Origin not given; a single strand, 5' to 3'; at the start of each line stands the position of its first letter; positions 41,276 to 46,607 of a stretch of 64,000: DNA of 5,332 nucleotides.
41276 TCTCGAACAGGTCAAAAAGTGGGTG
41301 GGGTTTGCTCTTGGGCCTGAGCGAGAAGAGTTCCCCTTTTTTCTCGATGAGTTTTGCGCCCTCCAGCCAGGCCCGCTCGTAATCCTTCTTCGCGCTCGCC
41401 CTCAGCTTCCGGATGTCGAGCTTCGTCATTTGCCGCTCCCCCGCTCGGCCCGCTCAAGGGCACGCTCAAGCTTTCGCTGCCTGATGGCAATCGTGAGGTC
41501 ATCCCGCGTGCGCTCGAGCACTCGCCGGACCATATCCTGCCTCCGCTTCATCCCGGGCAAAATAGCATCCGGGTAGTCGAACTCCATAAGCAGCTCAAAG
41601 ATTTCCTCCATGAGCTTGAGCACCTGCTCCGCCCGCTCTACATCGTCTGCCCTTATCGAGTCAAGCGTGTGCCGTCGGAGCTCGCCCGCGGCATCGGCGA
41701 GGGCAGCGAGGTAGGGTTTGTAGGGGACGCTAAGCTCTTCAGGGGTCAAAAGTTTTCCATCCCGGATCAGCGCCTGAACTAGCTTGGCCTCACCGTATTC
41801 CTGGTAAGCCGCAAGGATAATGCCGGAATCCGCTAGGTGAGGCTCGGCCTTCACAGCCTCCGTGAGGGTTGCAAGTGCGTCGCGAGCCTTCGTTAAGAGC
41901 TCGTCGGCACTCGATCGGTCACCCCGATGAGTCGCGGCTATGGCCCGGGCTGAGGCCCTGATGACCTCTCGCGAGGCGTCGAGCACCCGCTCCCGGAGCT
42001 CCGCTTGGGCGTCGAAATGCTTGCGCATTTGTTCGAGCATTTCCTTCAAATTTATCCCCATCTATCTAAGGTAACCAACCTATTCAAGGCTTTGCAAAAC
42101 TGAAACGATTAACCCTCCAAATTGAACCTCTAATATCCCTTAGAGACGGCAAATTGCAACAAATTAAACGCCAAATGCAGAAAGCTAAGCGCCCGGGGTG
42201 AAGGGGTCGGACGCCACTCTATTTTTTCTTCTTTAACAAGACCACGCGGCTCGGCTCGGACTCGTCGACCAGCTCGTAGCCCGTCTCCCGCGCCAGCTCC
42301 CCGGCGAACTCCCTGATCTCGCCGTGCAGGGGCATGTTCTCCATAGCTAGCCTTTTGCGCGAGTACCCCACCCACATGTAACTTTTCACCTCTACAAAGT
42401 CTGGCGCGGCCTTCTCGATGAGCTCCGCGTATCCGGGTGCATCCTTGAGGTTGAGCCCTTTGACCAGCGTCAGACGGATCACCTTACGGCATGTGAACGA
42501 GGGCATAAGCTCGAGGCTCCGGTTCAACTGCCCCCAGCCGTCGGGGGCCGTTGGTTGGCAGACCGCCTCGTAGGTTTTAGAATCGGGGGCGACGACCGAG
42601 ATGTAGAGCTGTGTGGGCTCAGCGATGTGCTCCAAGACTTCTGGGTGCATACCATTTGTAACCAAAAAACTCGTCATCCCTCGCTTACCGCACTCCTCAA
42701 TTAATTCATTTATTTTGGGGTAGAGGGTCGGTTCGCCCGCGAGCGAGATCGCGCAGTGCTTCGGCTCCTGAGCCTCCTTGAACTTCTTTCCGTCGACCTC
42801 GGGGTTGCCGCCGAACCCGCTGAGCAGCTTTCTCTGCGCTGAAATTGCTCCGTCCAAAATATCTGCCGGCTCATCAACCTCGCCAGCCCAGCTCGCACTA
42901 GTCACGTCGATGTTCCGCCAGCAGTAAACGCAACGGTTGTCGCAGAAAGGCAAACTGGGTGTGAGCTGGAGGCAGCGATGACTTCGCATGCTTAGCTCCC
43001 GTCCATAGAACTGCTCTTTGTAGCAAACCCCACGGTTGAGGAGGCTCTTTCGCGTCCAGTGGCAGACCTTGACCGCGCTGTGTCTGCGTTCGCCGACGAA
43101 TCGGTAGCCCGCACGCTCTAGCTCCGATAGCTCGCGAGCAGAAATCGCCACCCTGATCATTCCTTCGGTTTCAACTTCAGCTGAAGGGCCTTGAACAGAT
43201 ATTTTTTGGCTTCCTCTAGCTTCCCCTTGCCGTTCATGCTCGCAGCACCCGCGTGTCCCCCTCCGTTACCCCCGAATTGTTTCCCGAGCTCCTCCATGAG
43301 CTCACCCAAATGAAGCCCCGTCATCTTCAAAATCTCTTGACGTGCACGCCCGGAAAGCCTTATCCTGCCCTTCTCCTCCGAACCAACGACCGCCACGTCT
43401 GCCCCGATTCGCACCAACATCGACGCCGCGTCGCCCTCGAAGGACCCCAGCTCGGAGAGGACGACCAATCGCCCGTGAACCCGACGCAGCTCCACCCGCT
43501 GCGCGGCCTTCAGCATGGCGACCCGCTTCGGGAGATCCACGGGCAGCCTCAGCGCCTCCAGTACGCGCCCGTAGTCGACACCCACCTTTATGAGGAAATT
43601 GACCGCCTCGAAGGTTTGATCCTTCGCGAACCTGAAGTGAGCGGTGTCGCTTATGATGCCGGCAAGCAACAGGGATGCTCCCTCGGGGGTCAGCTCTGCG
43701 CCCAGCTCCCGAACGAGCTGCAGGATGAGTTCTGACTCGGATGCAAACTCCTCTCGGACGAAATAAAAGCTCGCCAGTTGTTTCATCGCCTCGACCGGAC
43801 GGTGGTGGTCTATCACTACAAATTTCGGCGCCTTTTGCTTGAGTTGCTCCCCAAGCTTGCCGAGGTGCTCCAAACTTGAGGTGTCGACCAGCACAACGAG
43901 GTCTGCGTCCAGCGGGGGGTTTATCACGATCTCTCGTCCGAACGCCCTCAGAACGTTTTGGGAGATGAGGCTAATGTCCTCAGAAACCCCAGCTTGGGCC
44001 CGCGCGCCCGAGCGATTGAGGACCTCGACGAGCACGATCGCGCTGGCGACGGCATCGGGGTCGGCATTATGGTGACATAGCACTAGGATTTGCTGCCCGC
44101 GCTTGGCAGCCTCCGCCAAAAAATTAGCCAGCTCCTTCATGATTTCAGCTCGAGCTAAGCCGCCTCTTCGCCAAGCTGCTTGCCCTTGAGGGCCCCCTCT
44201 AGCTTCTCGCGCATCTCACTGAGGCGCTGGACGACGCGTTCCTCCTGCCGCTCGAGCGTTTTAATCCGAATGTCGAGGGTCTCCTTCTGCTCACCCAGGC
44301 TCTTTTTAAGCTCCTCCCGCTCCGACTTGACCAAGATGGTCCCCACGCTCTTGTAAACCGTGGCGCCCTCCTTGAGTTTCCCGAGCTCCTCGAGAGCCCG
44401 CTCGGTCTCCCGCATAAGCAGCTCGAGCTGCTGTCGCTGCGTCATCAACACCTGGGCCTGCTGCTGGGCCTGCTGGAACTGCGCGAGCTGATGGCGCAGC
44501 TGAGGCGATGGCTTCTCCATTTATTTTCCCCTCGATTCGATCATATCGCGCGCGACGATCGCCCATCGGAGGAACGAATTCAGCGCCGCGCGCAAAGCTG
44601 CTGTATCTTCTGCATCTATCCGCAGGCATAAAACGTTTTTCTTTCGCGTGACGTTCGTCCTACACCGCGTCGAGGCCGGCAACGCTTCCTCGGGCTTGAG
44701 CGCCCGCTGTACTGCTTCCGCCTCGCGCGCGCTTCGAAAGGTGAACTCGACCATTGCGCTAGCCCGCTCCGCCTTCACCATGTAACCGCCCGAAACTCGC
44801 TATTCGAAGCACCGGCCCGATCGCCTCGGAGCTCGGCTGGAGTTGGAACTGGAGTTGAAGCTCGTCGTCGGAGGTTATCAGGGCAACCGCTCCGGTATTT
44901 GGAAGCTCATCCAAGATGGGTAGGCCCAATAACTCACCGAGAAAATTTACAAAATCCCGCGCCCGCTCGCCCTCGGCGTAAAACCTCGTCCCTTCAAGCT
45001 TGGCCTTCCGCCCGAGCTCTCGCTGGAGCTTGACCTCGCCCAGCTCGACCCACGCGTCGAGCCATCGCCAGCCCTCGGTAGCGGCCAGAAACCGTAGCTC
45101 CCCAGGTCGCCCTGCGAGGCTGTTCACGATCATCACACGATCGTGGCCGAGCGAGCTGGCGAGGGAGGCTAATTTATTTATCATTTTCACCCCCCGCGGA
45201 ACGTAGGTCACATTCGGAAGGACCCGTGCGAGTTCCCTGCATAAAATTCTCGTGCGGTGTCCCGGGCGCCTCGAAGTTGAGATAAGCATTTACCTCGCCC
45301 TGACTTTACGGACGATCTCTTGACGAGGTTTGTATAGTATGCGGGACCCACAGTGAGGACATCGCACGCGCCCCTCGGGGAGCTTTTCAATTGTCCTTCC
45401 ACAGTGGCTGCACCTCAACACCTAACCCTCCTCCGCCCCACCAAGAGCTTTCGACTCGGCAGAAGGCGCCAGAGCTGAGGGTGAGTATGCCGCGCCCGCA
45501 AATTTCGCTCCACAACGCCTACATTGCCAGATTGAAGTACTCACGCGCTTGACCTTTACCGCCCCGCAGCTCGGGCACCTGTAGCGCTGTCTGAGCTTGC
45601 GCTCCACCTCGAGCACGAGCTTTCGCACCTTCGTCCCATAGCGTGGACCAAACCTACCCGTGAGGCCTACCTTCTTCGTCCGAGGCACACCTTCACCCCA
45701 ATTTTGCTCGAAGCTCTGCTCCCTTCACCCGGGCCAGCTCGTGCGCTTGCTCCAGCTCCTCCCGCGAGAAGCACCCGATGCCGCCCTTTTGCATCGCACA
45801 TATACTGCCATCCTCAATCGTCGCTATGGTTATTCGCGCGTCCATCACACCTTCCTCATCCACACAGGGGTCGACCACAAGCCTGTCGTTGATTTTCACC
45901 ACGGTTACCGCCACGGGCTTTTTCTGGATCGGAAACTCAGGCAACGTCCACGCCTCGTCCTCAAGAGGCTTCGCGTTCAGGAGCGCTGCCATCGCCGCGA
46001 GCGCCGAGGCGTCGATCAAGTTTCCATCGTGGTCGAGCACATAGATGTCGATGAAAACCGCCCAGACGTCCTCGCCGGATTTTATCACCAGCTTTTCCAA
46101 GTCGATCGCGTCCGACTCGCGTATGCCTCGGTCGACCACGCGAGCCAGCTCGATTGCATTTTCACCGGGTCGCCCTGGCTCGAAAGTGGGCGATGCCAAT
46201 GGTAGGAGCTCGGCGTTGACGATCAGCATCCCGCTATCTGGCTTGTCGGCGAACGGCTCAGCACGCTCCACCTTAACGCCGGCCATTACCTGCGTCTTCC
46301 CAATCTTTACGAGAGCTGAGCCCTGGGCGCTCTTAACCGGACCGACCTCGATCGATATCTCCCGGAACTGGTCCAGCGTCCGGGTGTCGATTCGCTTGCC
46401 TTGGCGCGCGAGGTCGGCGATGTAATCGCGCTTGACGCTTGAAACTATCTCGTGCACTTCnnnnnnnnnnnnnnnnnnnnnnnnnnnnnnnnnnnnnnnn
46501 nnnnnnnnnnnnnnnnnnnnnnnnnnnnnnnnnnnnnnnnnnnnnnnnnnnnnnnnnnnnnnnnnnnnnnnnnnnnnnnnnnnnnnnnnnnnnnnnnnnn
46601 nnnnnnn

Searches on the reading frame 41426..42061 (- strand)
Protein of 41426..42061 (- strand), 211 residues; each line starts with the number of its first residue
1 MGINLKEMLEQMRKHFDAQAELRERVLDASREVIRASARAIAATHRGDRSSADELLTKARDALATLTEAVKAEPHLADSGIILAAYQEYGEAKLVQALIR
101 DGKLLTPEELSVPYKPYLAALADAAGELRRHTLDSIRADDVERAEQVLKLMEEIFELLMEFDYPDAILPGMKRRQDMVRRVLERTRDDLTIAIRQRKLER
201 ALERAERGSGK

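Call 45: search_protein_families(library=pfam, proteins=[window:41426-42061:-], max_evalue=0.0001)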
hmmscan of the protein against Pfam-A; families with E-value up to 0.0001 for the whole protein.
window:41426-42061:- (211 aa): 1 family
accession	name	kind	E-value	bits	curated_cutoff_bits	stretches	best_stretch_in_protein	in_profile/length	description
PF01997.21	Translin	-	2.4e-09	37.9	25.9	1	22-184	2-193/205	Translin family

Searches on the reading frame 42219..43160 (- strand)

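Call 45: search_protein_families(library=pfam, proteins=[window:42219-43160:-], max_evalue=0.0001)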
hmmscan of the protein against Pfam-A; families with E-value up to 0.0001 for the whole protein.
window:42219-43160:- (313 aa): 2 families
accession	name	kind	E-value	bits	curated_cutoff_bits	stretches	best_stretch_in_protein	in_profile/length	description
PF08608.17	Wyosine_form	-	9.4e-26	90.3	22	1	250-310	1-62/63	Wyosine base formation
PF04055.27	Radical_SAM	-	1.1e-14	55.4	29.5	1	70-247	4-165/166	Radical SAM superfamily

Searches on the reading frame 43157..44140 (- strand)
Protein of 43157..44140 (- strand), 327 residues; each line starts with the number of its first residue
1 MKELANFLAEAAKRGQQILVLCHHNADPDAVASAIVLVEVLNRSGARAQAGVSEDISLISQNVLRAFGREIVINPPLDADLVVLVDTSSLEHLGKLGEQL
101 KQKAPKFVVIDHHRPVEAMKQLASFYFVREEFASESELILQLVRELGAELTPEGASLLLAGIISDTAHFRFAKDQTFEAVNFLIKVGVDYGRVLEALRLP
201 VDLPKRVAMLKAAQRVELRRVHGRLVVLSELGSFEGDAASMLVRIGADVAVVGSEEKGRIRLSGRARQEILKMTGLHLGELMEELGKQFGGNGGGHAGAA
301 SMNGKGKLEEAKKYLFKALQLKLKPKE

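Call 45: search_protein_families(library=pfam, proteins=[window:43157-44140:-], max_evalue=0.0001)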
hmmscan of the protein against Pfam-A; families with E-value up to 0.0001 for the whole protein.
window:43157-44140:- (327 aa): 2 families
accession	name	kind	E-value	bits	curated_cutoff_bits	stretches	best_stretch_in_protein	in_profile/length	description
PF01368.27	DHH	-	2e-17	64.1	28.1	1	17-162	1-125/125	DHH family, N-terminal domain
PF02272.25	DHHA1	-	8.5e-11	42.7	25.9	1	244-318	28-99/102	DHHA1 domain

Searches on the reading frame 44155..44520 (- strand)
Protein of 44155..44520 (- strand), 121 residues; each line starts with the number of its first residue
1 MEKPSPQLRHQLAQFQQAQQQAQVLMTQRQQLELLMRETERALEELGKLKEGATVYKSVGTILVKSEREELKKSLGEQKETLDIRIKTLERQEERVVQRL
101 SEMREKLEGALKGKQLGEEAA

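Call 47: search_protein_families(library=pfam, proteins=[window:44155-44520:-], max_evalue=0.0001)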
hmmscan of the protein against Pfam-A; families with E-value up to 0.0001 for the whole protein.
window:44155-44520:- (121 aa): 1 family
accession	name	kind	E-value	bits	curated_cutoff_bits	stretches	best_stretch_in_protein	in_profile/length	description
PF01920.25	Prefoldin_2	-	4.1e-25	88.2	27.6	1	10-113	2-105/106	Prefoldin subunit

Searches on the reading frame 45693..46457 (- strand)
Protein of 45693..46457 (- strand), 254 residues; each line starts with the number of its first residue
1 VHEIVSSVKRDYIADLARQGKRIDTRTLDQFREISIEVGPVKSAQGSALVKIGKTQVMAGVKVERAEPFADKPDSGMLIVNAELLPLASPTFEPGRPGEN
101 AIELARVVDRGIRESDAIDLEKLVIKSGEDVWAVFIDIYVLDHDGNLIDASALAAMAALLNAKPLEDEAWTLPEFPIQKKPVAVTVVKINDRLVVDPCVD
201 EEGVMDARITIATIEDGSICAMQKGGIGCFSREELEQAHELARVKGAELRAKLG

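Call 45: search_protein_families(library=pfam, proteins=[window:45693-46457:-], max_evalue=0.0001)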
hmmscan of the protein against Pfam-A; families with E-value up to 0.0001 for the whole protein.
window:45693-46457:- (254 aa): 2 families
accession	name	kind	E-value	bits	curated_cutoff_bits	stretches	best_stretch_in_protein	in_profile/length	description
PF01138.27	RNase_PH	-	1.2e-35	123.2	25.5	1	30-163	1-128/130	3' exoribonuclease family, domain 1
PF03725.20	RNase_PH_C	-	2.1e-17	63.2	20.8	1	181-243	3-65/67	3' exoribonuclease family, domain 2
